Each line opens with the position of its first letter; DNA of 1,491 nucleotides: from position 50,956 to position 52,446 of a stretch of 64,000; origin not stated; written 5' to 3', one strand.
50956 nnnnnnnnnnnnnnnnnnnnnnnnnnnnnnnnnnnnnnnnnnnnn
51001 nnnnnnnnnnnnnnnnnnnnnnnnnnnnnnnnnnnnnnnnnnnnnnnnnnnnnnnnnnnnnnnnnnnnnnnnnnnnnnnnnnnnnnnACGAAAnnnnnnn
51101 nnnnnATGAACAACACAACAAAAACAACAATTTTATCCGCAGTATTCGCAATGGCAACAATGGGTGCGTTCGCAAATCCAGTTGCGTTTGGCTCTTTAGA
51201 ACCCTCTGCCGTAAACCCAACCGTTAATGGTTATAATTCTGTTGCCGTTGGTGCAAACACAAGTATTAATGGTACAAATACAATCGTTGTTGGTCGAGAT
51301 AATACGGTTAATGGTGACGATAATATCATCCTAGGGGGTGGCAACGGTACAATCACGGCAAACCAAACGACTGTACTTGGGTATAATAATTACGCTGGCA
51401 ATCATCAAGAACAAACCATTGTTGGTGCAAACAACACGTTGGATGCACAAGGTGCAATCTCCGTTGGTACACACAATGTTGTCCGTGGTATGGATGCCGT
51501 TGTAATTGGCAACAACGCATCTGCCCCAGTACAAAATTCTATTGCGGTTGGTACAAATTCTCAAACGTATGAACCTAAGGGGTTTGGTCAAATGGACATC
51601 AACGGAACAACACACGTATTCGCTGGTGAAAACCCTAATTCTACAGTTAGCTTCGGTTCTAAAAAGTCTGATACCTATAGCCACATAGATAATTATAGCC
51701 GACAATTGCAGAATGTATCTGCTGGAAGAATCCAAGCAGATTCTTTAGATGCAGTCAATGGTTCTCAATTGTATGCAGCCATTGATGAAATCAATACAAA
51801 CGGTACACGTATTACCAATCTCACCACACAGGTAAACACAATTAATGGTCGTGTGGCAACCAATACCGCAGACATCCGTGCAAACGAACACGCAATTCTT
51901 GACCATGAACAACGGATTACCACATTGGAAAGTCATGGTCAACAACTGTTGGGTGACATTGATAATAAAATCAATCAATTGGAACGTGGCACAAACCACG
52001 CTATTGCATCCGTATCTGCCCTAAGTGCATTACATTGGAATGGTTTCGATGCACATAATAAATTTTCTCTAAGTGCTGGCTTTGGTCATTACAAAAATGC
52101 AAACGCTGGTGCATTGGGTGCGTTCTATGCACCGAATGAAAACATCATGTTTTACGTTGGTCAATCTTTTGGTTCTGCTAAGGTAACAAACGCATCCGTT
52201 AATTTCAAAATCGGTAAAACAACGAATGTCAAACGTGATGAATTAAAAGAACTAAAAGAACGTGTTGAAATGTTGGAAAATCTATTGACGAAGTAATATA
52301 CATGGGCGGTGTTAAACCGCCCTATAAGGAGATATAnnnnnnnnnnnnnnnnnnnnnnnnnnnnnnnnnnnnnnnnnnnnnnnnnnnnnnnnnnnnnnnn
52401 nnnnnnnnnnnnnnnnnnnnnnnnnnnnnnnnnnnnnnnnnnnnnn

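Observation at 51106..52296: Phage-encoded YadA-like trimeric autotransporter with a C-terminal extension beyond the beta-barrel anchor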

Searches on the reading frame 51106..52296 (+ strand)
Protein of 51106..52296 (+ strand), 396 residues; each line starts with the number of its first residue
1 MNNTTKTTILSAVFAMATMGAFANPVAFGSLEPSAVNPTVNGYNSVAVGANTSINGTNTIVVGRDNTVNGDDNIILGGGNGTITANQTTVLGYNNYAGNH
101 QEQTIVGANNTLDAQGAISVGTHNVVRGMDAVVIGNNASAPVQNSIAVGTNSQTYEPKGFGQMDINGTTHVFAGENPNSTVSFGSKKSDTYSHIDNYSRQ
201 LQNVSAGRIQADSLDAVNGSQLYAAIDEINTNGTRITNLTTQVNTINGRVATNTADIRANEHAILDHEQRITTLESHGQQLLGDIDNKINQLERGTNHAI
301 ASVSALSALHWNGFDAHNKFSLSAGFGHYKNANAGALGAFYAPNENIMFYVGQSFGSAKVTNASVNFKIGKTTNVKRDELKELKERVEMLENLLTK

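Call 3: search_protein_families(library=pfam, proteins=[window:51106-52293:+], max_evalue=1)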
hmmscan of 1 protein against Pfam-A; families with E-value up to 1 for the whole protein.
window:51106-52293:+ (396 aa): 7 families
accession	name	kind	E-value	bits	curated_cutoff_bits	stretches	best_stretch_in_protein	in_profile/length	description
PF03895.21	YadA_anchor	-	5.7e-09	36.4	22.7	1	315-368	4-57/60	YadA-like membrane anchor domain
PF05662.19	YadA_stalk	-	3e-08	34.4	28.4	1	200-244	1-42/43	Coiled stalk of trimeric autotransporter adhesin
PF05658.19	YadA_head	-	9.5e-06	26.3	25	1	128-152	3-27/27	YadA head domain repeat (2 copies)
PF21300.2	LbR_Ice_bind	-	0.0022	18.5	30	2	55-139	2-87/97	Grass antifreeze beta roll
PF23991.1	DUF7310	-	0.013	16.4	40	1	240-304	16-82/83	Coiled-coil region of unknown function (DUF7310)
PF16046.10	FAM76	-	0.077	12.9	28.5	1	200-302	175-278/298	FAM76 protein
PF06009.19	Laminin_II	-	0.091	13.2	33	1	234-301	24-90/138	Laminin Domain II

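Call 4: search_protein_families(library=phrogs, proteins=[window:51106-52293:+], max_evalue=0.1)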
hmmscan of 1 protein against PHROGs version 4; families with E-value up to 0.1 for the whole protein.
window:51106-52293:+ (396 aa): 7 families
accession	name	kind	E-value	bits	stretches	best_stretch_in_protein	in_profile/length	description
phrog_17426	-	tail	1.4e-09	38.6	1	208-340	330-461/492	adhesin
phrog_10464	-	unknown function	1.1e-06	28.9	2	113-156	225-268/492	-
phrog_8062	-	unknown function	2.4e-06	28.7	1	220-361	55-200/209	-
phrog_5225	-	unknown function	0.0014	20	1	238-276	25-64/92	-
phrog_4619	-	unknown function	0.0051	16.8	1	174-298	50-171/556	-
phrog_20057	-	unknown function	0.011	13.7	1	166-309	2054-2205/2265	-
phrog_36911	-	unknown function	0.016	15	1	37-126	267-351/488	-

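Call 5: search_solved_structures(query=window:51106-52293:+, max_evalue=1, show_alignments=3)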
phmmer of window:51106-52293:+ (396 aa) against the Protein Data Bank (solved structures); distinct sequences matched with E-value up to 1: 18.
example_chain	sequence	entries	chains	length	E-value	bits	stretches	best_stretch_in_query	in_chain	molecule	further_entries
9gh4_A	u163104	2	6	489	8.2e-08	35.2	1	280-382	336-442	Cell surface protein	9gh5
3ntn_A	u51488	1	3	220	1.5e-07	34.3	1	46-247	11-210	UspA1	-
3wp8_A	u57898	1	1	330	2e-07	33.9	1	37-238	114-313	Trimeric autotransporter adhesin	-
6qp4_A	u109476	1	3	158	5.1e-07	32.6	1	198-295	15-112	UspA1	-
2yo0_A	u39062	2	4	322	1.7e-06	30.8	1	103-251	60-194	GENERAL CONTROL PROTEIN GCN4, PUTATIVE INNER MEMBRANE PROTEIN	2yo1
3la9_A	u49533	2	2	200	5.2e-06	29.3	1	56-225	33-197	Haemagglutinin family protein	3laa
4usx_A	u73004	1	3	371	1.5e-05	27.8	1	76-249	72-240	TRIMERIC AUTOTRANSPORTER ADHESIN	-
2lme_A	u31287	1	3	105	1.6e-05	27.6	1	280-367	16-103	Adhesin yadA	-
3pr7_A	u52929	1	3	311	5.2e-05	26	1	49-225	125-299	UspA1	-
3emo_C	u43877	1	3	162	8.3e-05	25.3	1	169-258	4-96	Hia (Adhesin)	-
7o23_A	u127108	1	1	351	0.0012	21.4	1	34-151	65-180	Autotransporter adhesin BpaC,Autotransporter adhesin BpaC,General control transcription fa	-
3zmf_A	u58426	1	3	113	0.0013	21.4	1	189-243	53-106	GENERAL CONTROL PROTEIN GCN4, PUTATIVE INNER MEMBRANE PROTEIN, GENERAL CONTROL PROTEIN GCN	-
2ynz_A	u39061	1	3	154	0.0016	21.1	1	191-263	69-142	GENERAL CONTROL PROTEIN GCN4, PUTATIVE INNER MEMBRANE PROTEIN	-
3wpo_A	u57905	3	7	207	0.0022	20.6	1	199-248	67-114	Trimeric autotransporter adhesin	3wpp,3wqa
2yo2_A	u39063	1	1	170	0.0023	20.5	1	188-245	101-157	GENERAL CONTROL PROTEIN GCN4, PUTATIVE INNER MEMBRANE PROTEIN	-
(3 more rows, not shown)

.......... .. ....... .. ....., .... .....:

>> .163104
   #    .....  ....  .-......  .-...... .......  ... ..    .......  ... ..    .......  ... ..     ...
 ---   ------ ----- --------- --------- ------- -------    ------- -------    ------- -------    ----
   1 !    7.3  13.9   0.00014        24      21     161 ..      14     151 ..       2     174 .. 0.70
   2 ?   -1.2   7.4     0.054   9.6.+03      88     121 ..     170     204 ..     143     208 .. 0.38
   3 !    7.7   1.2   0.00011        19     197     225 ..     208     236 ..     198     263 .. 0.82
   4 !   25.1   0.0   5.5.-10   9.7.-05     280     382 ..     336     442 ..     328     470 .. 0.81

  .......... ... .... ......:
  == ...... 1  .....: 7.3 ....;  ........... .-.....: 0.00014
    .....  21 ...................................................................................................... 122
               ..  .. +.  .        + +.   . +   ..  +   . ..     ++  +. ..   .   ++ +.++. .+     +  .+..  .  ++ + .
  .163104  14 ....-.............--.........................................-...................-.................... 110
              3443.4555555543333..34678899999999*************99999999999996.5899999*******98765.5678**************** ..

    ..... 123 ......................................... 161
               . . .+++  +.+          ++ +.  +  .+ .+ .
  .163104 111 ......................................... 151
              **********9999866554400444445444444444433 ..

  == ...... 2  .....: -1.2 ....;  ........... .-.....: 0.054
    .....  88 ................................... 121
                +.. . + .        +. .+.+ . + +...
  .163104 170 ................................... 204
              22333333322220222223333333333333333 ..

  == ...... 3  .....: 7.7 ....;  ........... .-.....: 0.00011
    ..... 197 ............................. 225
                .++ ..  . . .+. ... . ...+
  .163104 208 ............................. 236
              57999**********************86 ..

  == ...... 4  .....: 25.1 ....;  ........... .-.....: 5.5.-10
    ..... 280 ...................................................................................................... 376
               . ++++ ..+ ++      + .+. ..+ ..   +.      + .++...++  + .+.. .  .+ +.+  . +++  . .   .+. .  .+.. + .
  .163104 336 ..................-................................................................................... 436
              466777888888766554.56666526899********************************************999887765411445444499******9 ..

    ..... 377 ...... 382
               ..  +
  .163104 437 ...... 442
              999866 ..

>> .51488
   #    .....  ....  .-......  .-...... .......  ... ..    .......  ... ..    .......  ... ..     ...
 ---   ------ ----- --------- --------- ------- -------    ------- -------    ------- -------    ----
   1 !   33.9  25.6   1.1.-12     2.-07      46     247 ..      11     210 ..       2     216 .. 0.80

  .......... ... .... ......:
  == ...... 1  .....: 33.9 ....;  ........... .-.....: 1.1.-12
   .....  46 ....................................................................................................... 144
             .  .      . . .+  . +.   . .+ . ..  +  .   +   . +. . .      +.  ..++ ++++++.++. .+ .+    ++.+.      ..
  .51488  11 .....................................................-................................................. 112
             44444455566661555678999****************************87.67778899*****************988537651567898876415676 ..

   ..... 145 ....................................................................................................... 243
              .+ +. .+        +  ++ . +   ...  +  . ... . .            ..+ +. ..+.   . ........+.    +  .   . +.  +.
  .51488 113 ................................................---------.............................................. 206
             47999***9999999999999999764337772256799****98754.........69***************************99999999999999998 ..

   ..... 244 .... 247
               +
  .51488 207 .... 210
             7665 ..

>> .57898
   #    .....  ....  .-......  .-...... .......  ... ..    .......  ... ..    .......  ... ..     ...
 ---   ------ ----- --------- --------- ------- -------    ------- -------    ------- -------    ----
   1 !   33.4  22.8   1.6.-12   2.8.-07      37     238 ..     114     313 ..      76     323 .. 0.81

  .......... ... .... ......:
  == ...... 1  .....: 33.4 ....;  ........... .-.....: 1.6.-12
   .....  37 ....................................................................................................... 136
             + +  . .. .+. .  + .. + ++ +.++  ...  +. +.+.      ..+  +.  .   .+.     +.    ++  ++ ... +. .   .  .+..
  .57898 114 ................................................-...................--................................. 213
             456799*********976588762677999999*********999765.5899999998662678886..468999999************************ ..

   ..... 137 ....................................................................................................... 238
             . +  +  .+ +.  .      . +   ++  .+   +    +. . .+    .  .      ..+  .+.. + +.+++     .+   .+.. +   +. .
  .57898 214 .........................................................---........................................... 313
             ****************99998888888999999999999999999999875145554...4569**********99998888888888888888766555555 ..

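Call 7: search_dna_similar(query=window:51106-52293:+, collection=phages, mode=protein, max_rows=40)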
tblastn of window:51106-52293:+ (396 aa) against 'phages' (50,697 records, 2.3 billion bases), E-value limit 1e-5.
Records with a match: 1; places in all: 1; records where one place covers at least 80% of the query: 0.
Best place of each record, by identity: <60% 1.
By first word of the organism name: Salmonella 1.
By host as written in the record: Homo sapiens 1.
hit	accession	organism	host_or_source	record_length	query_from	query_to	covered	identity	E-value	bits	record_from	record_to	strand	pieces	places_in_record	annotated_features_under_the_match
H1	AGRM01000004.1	Salmonella enterica subsp. houtenae str. ATCC BAA-1581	Homo sapiens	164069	45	229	47%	30.4%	6e-11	70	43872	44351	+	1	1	Hep_Hag protein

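Call 11: find_homologous_proteins(query=window:51106-52293:+)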
Query window:51106-52293:+ (396 aa): 5135 proteins with E <= 0.001 among 8000 candidates; the best 120 are listed.
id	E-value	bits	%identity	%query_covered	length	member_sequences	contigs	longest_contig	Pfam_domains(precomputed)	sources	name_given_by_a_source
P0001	1.4e-244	829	97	100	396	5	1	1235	PF03895.22,PF05658.20,PF05662.20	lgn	-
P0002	1.1e-243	826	96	100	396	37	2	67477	PF03895.22,PF05658.20,PF05662.20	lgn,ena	-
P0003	1.4e-239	812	95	100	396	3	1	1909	PF03895.22,PF05658.20,PF05662.20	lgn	-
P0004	5.6e-239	811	93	100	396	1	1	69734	PF03895.22,PF05658.20,PF05662.20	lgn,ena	-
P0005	6.3e-239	810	94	100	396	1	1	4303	PF03895.22,PF05658.20,PF05662.20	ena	-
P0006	7.8e-238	807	93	100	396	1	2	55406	PF03895.22,PF05658.20,PF05662.20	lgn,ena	-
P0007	2.0e-237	805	94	100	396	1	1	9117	PF03895.22,PF05658.20,PF05662.20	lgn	-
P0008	2.3e-237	805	93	100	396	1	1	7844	PF03895.22,PF05658.20,PF05662.20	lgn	-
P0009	3.8e-237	804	93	100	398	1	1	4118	PF03895.22,PF05658.20,PF05662.20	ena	-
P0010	4.6e-237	804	93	100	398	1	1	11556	PF03895.22,PF05658.20,PF05662.20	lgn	-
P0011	4.9e-237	804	94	100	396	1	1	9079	PF03895.22,PF05658.20,PF05662.20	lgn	-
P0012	6.5e-237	804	93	100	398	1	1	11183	PF03895.22,PF05658.20,PF05662.20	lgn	-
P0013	7.3e-237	804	93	100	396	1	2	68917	PF03895.22,PF05658.20,PF05662.20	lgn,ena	-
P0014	9.0e-237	803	93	100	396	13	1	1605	PF03895.22,PF05658.20,PF05662.20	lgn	-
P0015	1.3e-236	803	93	100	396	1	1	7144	PF03895.22,PF05658.20,PF05662.20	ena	-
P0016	1.3e-236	803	93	100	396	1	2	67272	PF03895.22,PF05658.20,PF05662.20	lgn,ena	-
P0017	1.6e-236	802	93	100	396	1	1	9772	PF03895.22,PF05658.20,PF05662.20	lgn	-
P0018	2.8e-236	802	94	100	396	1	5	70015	PF03895.22,PF05662.20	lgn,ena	-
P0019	4.1e-236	801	93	100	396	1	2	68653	PF03895.22,PF05658.20,PF05662.20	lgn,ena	-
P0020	4.4e-236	801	94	100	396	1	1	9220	PF03895.22,PF05658.20,PF05662.20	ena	-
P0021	7.2e-236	800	92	100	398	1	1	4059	PF03895.22,PF05658.20,PF05662.20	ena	-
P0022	8.6e-236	800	93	100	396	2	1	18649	PF03895.22,PF05658.20,PF05662.20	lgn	-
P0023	1.0e-235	800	93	100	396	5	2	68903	PF03895.22,PF05658.20,PF05662.20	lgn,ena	-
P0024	1.2e-235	800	93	100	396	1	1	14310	PF03895.22,PF05658.20,PF05662.20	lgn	-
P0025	1.3e-235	799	93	100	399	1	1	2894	PF03895.22,PF05658.20,PF05662.20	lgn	-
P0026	1.6e-235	799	92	100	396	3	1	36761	PF03895.22,PF05658.20,PF05662.20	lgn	-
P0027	2.0e-235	799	92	100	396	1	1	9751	PF21300.3,PF03895.22,PF05658.20,PF05662.20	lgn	-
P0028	2.2e-235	799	92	100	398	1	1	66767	PF03895.22,PF05658.20,PF05662.20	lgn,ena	-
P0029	2.4e-235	799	93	100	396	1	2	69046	PF03895.22,PF05658.20,PF05662.20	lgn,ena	-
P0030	2.5e-235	799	93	100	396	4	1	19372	PF03895.22,PF05658.20,PF05662.20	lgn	-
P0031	4.6e-235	798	93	100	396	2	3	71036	PF03895.22,PF05658.20,PF05662.20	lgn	-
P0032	1.1e-234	796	93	100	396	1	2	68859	PF03895.22,PF05658.20,PF05662.20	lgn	-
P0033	1.1e-234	796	93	100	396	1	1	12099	PF03895.22,PF05658.20,PF05662.20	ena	-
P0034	1.4e-234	796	93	100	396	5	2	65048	PF03895.22,PF05658.20,PF05662.20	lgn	-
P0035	1.7e-234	796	92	100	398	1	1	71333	PF03895.22,PF05658.20,PF05662.20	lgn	-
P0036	2.1e-234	795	92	100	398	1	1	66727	PF03895.22,PF05658.20,PF05662.20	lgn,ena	-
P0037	2.3e-234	795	92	100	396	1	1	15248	PF03895.22,PF05658.20,PF05662.20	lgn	-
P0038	2.7e-234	795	93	100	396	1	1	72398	PF03895.22,PF05658.20,PF05662.20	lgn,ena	-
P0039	5.8e-234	794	92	100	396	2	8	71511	PF03895.22,PF05658.20,PF05662.20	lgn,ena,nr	nr:MAG TPA: hypothetical protein [Caudoviricetes sp.]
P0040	6.8e-234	794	93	100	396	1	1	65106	PF03895.22,PF05658.20,PF05662.20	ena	-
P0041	8.4e-234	793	92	100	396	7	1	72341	PF03895.22,PF05658.20,PF05662.20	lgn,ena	-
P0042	8.6e-234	793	93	100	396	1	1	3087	PF03895.22,PF05658.20,PF05662.20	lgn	-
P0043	1.6e-233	793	92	100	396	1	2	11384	PF03895.22,PF05658.20,PF05662.20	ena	-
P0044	2.3e-233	792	92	100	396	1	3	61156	PF03895.22,PF05658.20,PF05662.20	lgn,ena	-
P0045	3.8e-233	791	92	100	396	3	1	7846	PF03895.22,PF05658.20,PF05662.20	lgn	-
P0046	4.7e-233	791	92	100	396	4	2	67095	PF03895.22,PF05658.20,PF05662.20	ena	-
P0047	5.8e-233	791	91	100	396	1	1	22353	PF03895.22,PF05658.20,PF05662.20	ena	-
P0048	6.4e-233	791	91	100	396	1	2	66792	PF03895.22,PF05658.20,PF05662.20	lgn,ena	-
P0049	1.3e-232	790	92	100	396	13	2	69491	PF03895.22,PF05658.20,PF05662.20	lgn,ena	-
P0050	1.7e-232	789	92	100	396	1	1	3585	PF03895.22,PF05658.20,PF05662.20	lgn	-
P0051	3.9e-232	788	92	100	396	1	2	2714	PF03895.22,PF05658.20,PF05662.20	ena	-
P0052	6.2e-232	787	91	100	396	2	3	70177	PF03895.22,PF05658.20,PF05662.20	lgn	-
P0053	1.3e-231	786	92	100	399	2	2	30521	PF03895.22,PF05658.20,PF05662.20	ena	-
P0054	1.3e-231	786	91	100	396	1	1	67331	PF03895.22,PF05658.20,PF05662.20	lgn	-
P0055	1.4e-231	786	91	100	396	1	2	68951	PF03895.22,PF05658.20,PF05662.20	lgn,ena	-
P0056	1.6e-231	786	91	100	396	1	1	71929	PF03895.22,PF05658.20,PF05662.20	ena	-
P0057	2.0e-231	786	92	100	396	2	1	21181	PF03895.22,PF05658.20,PF05662.20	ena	-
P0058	2.9e-231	785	91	100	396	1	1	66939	PF03895.22,PF05658.20,PF05662.20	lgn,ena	-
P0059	3.3e-231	785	91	100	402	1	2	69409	PF03895.22,PF05658.20,PF05662.20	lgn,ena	-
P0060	6.7e-231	784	91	100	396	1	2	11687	PF03895.22,PF05658.20,PF05662.20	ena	-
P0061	8.4e-231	784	91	100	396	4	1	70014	PF03895.22,PF05658.20,PF05662.20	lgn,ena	-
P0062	9.7e-231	783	92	100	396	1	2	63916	PF03895.22,PF05658.20,PF05662.20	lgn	-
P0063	9.8e-231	783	91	100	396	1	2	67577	PF03895.22,PF05658.20,PF05662.20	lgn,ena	-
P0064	2.1e-230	782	92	100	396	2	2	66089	PF03895.22,PF05658.20,PF05662.20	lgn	-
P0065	2.4e-230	782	90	100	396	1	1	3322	PF03895.22,PF05658.20,PF05662.20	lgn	-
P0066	3.4e-230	782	91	100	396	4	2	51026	PF03895.22,PF05658.20,PF05662.20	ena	-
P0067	7.8e-230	780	92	100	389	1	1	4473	PF03895.22,PF05658.20,PF05662.20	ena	-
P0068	1.2e-229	780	84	100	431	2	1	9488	PF03895.22,PF05658.20,PF05662.20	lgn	-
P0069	1.3e-229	780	84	100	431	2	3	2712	PF03895.22,PF05658.20,PF05662.20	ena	-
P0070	1.6e-229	779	90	100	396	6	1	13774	PF03895.22,PF05658.20,PF05662.20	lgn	-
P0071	4.2e-229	778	92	100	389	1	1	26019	PF03895.22,PF05658.20,PF05662.20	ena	-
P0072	7.0e-229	777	90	100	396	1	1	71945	PF03895.22,PF05658.20,PF05662.20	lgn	-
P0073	8.2e-229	777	91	100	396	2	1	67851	PF03895.22,PF05658.20,PF05662.20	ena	-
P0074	1.0e-228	777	92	100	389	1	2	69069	PF03895.22,PF05658.20,PF05662.20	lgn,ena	-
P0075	1.4e-228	776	92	100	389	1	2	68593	PF03895.22,PF05658.20,PF05662.20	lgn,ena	-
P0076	1.9e-228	776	92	100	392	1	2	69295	PF03895.22,PF05658.20,PF05662.20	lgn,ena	-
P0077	2.8e-228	775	92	100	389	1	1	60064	PF03895.22,PF05662.20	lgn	-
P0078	3.6e-228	775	92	100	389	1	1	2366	PF03895.22,PF05658.20,PF05662.20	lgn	-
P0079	3.8e-228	775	92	100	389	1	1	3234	PF03895.22,PF05658.20,PF05662.20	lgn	-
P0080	7.1e-228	774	91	100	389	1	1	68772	PF03895.22,PF05658.20,PF05662.20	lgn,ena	-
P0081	9.1e-228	774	92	100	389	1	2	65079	PF03895.22,PF05658.20,PF05662.20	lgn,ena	-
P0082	1.3e-227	773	91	100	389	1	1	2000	PF03895.22,PF05658.20,PF05662.20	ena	-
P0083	3.2e-227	772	83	100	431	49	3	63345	PF03895.22,PF05658.20,PF05662.20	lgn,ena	-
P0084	4.4e-227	771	90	100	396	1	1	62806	PF03895.22,PF05658.20,PF05662.20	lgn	-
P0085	6.2e-227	771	91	100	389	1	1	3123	PF03895.22,PF05658.20,PF05662.20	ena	-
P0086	9.0e-227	770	84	100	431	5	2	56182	PF03895.22,PF05658.20,PF05662.20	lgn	-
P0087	1.0e-226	770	91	100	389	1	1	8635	PF03895.22,PF05658.20,PF05662.20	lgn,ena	-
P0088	1.5e-226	770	92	100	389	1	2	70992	PF03895.22,PF05658.20,PF05662.20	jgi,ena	jgi:hypothetical protein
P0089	1.6e-226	770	91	100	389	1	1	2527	PF03895.22,PF05658.20,PF05662.20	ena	-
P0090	6.9e-226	767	91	100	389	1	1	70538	PF03895.22,PF05658.20,PF05662.20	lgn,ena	-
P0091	9.3e-226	767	93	96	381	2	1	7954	PF03895.22,PF05658.20,PF05662.20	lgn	-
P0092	1.0e-225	767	91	100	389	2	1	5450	PF03895.22,PF05658.20,PF05662.20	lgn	-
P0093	1.1e-225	767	91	100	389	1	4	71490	PF03895.22,PF05658.20,PF05662.20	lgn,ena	-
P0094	1.3e-225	767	90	100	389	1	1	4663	PF03895.22,PF05658.20,PF05662.20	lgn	-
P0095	2.2e-225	766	84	100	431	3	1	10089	PF03895.22,PF05658.20,PF05662.20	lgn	-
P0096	2.3e-225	766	91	100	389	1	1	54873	PF03895.22,PF05658.20,PF05662.20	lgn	-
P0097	2.9e-225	765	90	100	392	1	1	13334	PF03895.22,PF05658.20,PF05662.20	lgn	-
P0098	3.4e-225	765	90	100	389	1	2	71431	PF03895.22,PF05658.20,PF05662.20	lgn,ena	-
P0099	3.6e-225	765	83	100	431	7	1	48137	PF03895.22,PF05658.20,PF05662.20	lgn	-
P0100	1.0e-224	764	91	100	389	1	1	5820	PF03895.22,PF05658.20,PF05662.20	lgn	-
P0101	1.8e-224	763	90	100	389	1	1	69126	PF03895.22,PF05658.20,PF05662.20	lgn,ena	-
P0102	1.9e-224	763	90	100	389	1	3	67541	PF03895.22,PF05658.20,PF05662.20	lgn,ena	-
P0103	2.0e-224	763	90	100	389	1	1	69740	PF03895.22,PF05658.20,PF05662.20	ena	-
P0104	2.5e-224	762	90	100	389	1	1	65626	PF03895.22,PF05658.20,PF05662.20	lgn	-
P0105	3.0e-224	762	90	100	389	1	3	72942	PF03895.22,PF05658.20,PF05662.20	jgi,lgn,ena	jgi:hypothetical protein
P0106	4.4e-224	762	91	100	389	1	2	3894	PF03895.22,PF05658.20,PF05662.20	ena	-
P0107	4.9e-224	761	89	100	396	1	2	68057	PF03895.22,PF05658.20,PF05662.20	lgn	-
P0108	1.1e-223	760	90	100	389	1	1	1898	PF03895.22,PF05658.20,PF05662.20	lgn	-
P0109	1.1e-223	760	82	100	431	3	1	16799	PF03895.22,PF05658.20,PF05662.20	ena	-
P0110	2.1e-223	759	90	100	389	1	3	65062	PF03895.22,PF05662.20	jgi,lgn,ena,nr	jgi:autotransporter adhesin|nr:MAG TPA: hypothetical protein [Caudoviricetes sp.]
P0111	2.9e-223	759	89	100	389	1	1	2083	PF03895.22,PF05658.20,PF05662.20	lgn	-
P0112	3.7e-223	758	90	100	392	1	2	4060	PF03895.22,PF05658.20,PF05662.20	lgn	-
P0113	5.0e-223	758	90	100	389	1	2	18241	PF03895.22,PF05658.20,PF05662.20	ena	-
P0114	1.2e-222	757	89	100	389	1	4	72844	PF03895.22,PF05658.20,PF05662.20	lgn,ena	-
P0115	1.9e-222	756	88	100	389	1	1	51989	PF03895.22,PF05658.20,PF05662.20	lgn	-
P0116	5.3e-221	751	81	100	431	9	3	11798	PF03895.22,PF05658.20,PF05662.20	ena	-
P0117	1.1e-220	750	91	96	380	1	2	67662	PF03895.22,PF05658.20,PF05662.20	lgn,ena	-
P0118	1.2e-220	750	88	100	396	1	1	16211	PF03895.22,PF05658.20,PF05662.20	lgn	-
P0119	2.5e-220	749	87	100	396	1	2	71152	PF03895.22,PF05658.20,PF05662.20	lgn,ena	-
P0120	2.8e-220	749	90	100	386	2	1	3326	PF03895.22,PF05658.20,PF05662.20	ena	-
